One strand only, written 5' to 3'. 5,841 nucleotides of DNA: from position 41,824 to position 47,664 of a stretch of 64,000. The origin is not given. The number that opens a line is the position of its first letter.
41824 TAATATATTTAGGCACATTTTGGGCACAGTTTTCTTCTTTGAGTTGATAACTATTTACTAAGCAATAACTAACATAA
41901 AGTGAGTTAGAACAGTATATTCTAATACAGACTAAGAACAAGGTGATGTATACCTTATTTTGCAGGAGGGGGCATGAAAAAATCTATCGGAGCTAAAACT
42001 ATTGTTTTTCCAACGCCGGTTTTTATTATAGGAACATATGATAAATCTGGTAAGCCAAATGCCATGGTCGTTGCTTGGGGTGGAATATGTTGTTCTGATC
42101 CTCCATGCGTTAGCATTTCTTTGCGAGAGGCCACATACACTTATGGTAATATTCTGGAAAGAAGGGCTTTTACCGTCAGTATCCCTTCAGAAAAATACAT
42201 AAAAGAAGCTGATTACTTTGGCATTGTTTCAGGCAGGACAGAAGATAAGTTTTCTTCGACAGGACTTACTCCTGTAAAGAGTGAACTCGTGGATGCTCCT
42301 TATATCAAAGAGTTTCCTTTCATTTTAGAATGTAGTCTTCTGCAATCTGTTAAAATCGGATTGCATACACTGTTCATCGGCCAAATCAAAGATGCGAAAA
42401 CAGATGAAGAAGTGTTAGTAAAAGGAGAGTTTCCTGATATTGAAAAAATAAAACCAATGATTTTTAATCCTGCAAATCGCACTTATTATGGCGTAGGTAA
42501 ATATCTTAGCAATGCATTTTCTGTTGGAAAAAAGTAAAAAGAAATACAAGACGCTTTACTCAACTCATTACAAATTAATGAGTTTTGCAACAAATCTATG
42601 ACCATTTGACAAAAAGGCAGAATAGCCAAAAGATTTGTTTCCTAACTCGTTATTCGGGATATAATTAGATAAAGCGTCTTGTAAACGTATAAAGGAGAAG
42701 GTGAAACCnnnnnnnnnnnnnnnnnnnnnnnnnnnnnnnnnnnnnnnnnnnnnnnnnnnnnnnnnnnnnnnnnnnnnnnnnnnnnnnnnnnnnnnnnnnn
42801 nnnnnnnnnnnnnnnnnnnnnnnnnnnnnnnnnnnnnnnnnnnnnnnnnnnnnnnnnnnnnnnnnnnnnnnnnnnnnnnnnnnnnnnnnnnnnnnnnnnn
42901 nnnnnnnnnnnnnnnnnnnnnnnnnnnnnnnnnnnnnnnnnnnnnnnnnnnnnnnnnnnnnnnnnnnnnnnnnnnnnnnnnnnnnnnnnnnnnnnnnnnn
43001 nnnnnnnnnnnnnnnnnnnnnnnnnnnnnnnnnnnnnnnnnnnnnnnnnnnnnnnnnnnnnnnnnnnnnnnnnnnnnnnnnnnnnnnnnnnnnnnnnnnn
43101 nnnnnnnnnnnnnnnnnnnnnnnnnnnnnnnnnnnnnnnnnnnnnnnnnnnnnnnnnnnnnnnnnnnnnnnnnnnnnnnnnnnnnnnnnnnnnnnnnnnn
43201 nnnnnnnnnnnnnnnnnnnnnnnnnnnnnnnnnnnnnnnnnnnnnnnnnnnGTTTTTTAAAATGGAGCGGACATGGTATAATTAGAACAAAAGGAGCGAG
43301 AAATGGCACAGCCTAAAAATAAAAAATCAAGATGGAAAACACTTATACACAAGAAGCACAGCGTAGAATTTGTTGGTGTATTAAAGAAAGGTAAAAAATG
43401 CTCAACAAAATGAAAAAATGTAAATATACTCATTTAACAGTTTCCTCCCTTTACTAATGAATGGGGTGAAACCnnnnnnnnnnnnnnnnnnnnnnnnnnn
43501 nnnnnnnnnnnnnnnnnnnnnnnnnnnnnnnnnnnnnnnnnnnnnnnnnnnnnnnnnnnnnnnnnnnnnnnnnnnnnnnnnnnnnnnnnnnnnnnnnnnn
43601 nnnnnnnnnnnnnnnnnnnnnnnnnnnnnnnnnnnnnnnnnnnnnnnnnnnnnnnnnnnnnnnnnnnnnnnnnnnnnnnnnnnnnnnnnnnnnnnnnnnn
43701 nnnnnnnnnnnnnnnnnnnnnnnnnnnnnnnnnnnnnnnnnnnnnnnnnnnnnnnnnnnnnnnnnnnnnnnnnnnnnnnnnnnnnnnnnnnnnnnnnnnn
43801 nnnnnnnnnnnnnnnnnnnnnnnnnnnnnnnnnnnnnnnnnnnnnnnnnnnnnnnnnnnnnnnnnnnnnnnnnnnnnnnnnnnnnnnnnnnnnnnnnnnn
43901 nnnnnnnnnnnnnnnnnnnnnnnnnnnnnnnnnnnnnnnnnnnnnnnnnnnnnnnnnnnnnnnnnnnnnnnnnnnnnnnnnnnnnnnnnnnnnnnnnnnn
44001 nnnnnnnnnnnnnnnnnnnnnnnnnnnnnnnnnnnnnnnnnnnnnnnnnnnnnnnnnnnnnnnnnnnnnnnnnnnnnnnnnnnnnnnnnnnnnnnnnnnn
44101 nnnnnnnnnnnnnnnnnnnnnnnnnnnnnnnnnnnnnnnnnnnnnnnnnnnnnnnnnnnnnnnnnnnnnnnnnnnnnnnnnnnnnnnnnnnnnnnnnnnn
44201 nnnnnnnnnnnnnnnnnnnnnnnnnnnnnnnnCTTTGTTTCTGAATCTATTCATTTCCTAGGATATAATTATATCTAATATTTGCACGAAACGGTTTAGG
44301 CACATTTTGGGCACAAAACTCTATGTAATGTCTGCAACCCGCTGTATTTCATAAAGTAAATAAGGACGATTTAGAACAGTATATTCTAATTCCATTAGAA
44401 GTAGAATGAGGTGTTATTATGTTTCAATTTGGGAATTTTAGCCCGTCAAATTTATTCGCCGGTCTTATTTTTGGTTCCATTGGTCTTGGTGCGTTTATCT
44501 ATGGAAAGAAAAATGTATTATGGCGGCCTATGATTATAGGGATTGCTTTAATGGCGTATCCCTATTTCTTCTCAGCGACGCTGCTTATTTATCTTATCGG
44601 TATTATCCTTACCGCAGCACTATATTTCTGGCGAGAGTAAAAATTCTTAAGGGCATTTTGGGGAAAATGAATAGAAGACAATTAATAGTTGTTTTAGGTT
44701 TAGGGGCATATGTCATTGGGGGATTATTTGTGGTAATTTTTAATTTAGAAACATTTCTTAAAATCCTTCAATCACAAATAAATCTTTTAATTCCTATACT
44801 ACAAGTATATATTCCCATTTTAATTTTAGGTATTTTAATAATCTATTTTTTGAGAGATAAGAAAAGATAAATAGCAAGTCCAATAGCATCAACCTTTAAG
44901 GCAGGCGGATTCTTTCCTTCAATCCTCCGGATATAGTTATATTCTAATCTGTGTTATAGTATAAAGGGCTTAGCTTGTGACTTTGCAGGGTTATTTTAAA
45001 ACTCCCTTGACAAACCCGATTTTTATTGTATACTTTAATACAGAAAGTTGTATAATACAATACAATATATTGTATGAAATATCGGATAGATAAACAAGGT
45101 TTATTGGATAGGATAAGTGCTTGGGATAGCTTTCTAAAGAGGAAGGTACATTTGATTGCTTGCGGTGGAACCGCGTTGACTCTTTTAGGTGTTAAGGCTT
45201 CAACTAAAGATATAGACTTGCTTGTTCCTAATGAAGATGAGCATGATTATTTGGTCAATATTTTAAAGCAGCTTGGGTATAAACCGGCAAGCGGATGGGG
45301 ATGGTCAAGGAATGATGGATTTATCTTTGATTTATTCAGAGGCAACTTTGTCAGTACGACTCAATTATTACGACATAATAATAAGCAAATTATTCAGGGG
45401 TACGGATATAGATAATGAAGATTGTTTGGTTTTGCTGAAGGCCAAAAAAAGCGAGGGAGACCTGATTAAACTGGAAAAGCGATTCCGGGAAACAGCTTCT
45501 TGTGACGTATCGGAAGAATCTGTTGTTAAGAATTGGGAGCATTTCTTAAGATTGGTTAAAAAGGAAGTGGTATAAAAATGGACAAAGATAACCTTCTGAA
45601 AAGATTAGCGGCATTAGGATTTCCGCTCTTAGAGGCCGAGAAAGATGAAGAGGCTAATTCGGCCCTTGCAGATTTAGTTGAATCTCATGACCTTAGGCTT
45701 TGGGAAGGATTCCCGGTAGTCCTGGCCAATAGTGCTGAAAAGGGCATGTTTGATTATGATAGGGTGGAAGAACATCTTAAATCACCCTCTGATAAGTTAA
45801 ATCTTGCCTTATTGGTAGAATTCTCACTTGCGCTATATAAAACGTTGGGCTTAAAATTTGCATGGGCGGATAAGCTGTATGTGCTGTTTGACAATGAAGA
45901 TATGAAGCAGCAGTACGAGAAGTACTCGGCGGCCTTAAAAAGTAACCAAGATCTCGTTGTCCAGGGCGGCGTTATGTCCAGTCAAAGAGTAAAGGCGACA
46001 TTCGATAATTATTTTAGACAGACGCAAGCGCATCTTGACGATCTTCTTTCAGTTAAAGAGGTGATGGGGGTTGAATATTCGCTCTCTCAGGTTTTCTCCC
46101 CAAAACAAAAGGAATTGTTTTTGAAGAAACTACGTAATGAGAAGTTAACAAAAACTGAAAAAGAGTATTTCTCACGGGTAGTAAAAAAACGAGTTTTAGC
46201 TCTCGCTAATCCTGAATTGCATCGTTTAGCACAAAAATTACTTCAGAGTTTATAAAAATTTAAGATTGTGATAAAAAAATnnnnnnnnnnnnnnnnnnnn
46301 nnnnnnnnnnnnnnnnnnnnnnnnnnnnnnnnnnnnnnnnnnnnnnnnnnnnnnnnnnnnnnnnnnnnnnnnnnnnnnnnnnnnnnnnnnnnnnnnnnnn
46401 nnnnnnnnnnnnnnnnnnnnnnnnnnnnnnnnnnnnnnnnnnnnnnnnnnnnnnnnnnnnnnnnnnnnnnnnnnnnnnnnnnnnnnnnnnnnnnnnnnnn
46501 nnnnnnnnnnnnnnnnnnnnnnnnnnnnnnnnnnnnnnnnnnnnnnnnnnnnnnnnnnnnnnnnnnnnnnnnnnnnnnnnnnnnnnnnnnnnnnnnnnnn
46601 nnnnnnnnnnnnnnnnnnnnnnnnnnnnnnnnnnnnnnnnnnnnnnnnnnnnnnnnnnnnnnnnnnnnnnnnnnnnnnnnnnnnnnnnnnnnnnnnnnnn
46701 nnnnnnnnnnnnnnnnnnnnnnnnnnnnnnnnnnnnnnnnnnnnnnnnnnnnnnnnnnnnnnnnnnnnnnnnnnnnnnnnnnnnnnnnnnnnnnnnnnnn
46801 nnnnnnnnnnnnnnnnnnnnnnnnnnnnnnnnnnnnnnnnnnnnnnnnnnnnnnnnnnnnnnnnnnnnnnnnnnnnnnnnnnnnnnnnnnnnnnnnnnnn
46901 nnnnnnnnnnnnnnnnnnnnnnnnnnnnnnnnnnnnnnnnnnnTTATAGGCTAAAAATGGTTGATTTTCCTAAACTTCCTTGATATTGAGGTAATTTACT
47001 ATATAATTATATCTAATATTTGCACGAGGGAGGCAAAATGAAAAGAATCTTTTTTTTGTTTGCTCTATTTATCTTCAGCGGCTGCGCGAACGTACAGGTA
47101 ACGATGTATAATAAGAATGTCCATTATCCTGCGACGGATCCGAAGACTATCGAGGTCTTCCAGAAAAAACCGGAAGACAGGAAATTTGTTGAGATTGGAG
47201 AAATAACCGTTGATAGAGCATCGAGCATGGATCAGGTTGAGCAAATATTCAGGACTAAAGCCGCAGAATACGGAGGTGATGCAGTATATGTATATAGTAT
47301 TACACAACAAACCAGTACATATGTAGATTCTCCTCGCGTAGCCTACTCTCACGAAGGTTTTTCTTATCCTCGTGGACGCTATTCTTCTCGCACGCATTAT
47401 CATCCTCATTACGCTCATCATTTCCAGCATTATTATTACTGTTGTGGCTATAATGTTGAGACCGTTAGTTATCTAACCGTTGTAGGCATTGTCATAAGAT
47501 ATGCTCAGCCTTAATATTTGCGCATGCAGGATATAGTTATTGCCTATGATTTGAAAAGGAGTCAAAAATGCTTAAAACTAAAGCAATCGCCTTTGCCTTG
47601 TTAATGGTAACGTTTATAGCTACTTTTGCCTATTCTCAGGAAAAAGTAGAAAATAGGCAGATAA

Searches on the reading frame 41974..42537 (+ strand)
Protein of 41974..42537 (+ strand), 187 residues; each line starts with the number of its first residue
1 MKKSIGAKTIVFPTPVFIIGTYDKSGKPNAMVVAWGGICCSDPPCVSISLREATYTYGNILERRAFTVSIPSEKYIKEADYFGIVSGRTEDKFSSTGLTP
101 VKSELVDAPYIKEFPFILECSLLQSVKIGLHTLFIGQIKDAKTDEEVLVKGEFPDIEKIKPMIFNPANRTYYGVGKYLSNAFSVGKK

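Call 13: search_protein_families(library=pfam, proteins=[window:41974-42537:+], max_evalue=0.01)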
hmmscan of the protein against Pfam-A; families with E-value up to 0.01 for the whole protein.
window:41974-42537:+ (187 aa): 1 family
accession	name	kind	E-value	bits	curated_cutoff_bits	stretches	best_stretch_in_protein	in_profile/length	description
PF01613.24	Flavin_Reduct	-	1.3e-34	120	27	1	12-148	4-138/153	Flavin reductase like domain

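Call 15: find_encoding_contigs(protein=window:41974-42537:+, flank=10000, max_places=10)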
Protein window:41974-42537:+ (187 aa): 1 contig read that carries it; 1 place shown.
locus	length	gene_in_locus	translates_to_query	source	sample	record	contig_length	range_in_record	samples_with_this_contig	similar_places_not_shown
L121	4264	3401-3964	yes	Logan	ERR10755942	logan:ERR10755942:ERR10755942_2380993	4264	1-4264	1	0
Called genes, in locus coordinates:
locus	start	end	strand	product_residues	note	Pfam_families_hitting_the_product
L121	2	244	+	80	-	?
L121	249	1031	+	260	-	PF15515:MvaI_BcnI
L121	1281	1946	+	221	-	-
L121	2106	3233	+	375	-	-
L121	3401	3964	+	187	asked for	PF01613:Flavin_Reduct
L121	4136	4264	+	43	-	?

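Call 60: find_homologous_proteins(query=window:41974-42537:+, max_evalue=1e-20)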
Query window:41974-42537:+ (187 aa): 7099 proteins with E <= 1e-20 among 8000 candidates; the best 120 are listed.
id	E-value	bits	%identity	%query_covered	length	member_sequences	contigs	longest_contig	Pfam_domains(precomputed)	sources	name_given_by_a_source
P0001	1.9e-120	417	100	100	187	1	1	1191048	PF01613.25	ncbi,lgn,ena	-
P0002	4.7e-116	403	96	100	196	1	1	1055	PF01613.25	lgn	-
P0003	2.2e-115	401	94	100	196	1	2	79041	PF01613.25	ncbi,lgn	-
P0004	4.5e-113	393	94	100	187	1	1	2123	PF01613.25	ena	-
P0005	5.1e-113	393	93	100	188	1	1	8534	PF01613.25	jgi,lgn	jgi:flavin reductase (DIM6/NTAB) family NADH-FMN oxidoreductase RutF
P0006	7.6e-112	389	90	100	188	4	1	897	PF01613.25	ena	-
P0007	1.2e-111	389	90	100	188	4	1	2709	PF01613.25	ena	-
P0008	1.7e-110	385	89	100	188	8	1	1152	PF01613.25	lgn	-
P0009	3.3e-109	381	88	99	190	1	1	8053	PF01613.25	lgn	-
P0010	1.2e-108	379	89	100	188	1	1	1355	PF01613.25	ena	-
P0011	3.0e-106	371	87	100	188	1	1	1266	PF01613.25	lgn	-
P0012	5.4e-106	370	88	100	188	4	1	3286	PF01613.25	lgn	-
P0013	7.1e-106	370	86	100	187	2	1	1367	PF01613.25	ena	-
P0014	2.5e-105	368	86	100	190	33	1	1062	PF01613.25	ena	-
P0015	2.6e-105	368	85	100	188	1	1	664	PF01613.25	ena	-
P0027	3.9e-102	358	82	100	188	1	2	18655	PF01613.25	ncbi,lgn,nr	ncbi:MAG: flavin reductase family protein [Candidatus Omnitrophica bacterium]|nr:flavin reductase fa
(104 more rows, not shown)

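Call 61: find_encoding_contigs(protein=P0003, flank=6000, max_places=2)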
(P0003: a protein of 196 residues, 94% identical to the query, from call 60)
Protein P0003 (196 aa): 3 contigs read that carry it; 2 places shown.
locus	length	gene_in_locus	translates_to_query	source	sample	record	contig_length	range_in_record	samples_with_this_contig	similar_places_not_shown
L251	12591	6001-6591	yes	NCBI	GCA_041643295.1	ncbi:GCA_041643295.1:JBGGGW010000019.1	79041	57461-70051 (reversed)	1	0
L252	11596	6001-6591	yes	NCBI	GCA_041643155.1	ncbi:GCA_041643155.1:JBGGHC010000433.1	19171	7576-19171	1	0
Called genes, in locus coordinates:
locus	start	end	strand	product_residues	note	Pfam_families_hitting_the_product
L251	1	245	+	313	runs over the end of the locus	PF00515:TPR_1 (faint), PF07719:TPR_2 (faint), PF13174:TPR_6 (faint), PF13181:TPR_8 (faint), PF13424:TPR_12 (faint), PF13428:TPR_14 (faint), PF13432:TPR_16, PF13525:YfiO, +2 more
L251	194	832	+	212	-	PF04390:LptE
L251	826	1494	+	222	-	PF06144:DNA_pol3_delta (weak)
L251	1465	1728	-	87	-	PF01649:Ribosomal_S20p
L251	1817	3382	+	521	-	PF03023:MurJ, PF13440:Polysacc_synt_3 (weak), PF01554:MatE (weak)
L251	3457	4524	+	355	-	PF04015:DUF362, PF00037:Fer4, PF13187:Fer4_9, PF13237:Fer4_10, PF14697:Fer4_21, PF12837:Fer4_6 (weak), PF12838:Fer4_7, PF00037:Fer4 (weak), +5 more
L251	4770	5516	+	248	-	PF01522:Polysacc_deac_1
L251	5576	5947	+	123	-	PF06262:Zincin_1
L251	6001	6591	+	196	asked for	PF01613:Flavin_Reduct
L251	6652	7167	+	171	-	-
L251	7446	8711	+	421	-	PF01541:GIY-YIG, PF27096:UvrC_M (weak), PF02151:UVR, PF08459:UvrC_RNaseH_dom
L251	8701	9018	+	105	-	PF01035:DNA_binding_1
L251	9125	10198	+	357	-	PF00437:T2SSE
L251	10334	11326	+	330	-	PF03462:PCRF, PF00472:RF-1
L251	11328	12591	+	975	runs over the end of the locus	PF07517:SecA_DEAD, PF01043:SecA_PP_bind, PF21090:P-loop_SecA, PF07516:SecA_SW, PF02810:SEC-C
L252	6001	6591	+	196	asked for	PF01613:Flavin_Reduct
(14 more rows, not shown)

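Call 62: find_encoding_contigs(protein=P0005, flank=6000, max_places=2)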
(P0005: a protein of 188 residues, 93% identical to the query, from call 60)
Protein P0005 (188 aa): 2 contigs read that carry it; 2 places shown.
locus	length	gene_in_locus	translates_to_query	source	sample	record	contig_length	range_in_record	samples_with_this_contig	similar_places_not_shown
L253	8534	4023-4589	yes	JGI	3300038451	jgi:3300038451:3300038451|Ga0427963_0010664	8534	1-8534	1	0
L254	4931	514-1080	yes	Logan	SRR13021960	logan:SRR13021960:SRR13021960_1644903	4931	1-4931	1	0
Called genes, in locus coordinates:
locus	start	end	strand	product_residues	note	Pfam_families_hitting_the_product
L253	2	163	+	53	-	?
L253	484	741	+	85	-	-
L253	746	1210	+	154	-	-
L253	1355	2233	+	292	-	-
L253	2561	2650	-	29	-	-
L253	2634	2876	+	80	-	-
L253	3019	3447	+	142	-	-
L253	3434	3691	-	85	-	-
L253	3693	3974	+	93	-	PF04020:Phage_holin_4_2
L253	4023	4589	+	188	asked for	PF01613:Flavin_Reduct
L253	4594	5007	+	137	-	PF03330:DPBB_1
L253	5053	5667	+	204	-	PF13483:Lactamase_B_3, PF12706:Lactamase_B_2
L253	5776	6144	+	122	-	PF06262:Zincin_1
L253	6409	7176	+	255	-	PF01145:Band_7, PF13421:Band_7_1 (weak)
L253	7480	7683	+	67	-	-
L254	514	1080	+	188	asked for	PF01613:Flavin_Reduct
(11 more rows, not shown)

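Call 63: find_encoding_contigs(protein=P0009, flank=6000, max_places=2)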
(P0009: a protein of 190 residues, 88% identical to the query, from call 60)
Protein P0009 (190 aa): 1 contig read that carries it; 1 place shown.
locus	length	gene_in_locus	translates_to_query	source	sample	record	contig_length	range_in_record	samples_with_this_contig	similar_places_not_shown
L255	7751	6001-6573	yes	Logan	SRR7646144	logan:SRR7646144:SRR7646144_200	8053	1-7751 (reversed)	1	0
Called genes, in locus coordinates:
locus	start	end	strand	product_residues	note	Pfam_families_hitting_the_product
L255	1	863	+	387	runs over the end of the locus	?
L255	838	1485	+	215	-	PF00730:HhH-GPD, PF00633:HHH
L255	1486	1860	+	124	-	PF04892:VanZ-LLP1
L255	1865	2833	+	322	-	PF01661:Macro, PF00293:NUDIX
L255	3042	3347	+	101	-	-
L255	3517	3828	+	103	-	-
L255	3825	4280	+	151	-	-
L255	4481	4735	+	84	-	PF01713:Smr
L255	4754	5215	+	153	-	-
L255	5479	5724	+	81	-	-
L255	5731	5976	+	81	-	-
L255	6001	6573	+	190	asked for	PF01613:Flavin_Reduct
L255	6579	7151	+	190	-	PF02525:Flavodoxin_2, PF03358:FMN_red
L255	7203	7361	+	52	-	-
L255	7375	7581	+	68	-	PF13275:S4_2, PF01479:S4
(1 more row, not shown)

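Call 64: find_encoding_contigs(protein=P0027, flank=6000, max_places=2)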
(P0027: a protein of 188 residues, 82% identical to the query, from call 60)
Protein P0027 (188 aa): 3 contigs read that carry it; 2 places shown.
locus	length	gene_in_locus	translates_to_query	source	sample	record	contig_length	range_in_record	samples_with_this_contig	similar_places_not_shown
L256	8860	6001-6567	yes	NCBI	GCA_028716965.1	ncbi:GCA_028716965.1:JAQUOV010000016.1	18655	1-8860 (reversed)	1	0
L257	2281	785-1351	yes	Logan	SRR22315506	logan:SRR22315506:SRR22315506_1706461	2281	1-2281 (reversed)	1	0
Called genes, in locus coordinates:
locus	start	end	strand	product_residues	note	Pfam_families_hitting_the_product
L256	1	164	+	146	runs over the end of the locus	PF13441:Gly-zipper_YMGG, PF13488:Gly-zipper_Omp (weak)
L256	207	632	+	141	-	-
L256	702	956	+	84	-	-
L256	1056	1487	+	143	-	PF13474:SnoaL_3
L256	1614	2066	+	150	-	-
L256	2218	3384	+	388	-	PF00089:Trypsin, PF13365:Trypsin_2, PF00011:HSP20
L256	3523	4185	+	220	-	PF00881:Nitroreductase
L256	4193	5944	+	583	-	PF02449:Glyco_hydro_42 (faint)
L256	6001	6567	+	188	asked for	PF01613:Flavin_Reduct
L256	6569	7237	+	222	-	PF03853:YjeF_N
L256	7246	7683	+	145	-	-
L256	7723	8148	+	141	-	PF22091:DUF6941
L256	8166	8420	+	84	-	PF01713:Smr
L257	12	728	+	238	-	-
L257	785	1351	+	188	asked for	PF01613:Flavin_Reduct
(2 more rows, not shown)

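Call 70: find_encoding_contigs(protein=P0004, flank=3000, max_places=2)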
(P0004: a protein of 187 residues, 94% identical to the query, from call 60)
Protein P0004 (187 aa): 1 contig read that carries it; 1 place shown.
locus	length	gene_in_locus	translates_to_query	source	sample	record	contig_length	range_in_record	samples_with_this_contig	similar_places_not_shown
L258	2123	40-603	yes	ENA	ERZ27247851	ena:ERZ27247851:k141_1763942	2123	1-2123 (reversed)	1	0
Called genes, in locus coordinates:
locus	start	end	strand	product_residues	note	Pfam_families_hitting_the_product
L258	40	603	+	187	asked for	PF01613:Flavin_Reduct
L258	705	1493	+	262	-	-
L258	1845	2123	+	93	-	?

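Call 71: find_encoding_contigs(protein=P0007, flank=3000, max_places=2)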
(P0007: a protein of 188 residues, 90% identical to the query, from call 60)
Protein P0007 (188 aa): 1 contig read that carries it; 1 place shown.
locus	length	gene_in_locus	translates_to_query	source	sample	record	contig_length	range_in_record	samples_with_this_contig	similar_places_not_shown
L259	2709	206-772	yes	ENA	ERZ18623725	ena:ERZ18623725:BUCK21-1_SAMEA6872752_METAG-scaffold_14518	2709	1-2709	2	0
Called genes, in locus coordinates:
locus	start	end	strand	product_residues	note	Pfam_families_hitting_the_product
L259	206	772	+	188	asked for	PF01613:Flavin_Reduct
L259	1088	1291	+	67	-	-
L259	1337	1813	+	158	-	PF12682:Flavodoxin_4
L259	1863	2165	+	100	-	PF02325:CCB3_YggT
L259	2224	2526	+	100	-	-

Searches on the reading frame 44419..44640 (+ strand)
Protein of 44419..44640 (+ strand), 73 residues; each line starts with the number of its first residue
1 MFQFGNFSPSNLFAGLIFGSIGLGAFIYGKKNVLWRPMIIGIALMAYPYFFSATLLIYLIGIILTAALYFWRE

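Call 13: search_protein_families(library=pfam, proteins=[window:44419-44640:+], max_evalue=0.01)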
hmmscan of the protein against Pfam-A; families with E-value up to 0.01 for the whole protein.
window:44419-44640:+ (73 aa): 0 families

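Call 19: find_encoding_contigs(protein=window:44419-44640:+, flank=10000, max_places=10)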
Protein window:44419-44640:+ (73 aa): no gene with exactly this product is on record in the collection.

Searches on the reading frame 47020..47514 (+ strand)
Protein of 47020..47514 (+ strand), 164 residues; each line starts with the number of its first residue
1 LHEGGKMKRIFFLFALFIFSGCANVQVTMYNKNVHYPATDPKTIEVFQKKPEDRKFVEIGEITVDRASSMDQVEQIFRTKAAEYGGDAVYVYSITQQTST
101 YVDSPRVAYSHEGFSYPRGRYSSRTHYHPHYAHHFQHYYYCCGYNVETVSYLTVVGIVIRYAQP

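Call 14: search_protein_families(library=pfam, proteins=[window:47020-47514:+], max_evalue=0.01)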
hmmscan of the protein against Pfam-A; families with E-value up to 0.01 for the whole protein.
window:47020-47514:+ (164 aa): 1 family
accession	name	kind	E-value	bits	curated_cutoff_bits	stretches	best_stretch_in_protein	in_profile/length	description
PF07338.18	YdgH_BhsA-like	-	0.0036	17.7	27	1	58-96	3-42/55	YdgH/BhsA/McbA-like domain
